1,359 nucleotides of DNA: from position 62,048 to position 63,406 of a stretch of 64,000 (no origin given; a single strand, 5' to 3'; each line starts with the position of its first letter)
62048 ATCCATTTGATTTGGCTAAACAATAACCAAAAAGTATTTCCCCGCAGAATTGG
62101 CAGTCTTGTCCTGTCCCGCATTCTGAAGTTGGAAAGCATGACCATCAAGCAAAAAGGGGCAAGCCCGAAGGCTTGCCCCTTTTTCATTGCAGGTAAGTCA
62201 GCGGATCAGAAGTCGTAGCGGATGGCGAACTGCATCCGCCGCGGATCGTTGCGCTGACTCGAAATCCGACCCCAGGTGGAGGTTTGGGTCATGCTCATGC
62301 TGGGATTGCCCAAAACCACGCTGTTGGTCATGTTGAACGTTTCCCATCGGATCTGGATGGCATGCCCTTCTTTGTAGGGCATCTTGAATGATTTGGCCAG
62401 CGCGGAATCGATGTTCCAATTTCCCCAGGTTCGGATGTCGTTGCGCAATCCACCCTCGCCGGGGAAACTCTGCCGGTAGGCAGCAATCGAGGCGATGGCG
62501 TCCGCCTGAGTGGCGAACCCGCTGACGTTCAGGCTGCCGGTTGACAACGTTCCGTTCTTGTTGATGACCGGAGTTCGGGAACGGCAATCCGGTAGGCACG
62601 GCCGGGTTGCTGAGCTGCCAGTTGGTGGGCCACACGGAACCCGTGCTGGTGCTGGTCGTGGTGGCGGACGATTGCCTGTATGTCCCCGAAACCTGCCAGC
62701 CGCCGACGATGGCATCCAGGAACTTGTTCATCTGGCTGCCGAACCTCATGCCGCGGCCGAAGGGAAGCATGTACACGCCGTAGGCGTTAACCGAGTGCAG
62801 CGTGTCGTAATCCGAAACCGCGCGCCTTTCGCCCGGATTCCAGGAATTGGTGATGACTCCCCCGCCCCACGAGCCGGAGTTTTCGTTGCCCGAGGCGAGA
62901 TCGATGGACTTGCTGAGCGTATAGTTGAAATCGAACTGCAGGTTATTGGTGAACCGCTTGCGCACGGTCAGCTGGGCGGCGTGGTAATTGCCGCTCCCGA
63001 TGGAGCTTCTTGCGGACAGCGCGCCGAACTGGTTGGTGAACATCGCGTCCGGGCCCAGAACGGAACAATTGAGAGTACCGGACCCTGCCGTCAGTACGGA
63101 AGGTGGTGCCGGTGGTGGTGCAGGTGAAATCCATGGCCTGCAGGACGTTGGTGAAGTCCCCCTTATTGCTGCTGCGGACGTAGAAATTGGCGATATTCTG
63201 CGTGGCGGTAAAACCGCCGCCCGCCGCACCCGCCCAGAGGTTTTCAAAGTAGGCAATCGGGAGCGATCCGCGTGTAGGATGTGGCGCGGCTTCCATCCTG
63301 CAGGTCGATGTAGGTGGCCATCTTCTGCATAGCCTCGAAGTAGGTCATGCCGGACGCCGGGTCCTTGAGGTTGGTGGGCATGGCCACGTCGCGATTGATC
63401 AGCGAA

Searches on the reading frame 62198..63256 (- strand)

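Call 13: search_protein_families(library=pfam, proteins=[window:62198-63256:-])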
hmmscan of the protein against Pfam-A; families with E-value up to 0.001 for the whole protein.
window:62198-63256:- (352 aa): 1 family
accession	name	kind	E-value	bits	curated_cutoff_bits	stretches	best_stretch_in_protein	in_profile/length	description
PF25183.1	OMP_b-brl_4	-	1.6e-35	123.2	30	1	73-223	588-736/838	Outer membrane beta barrel domain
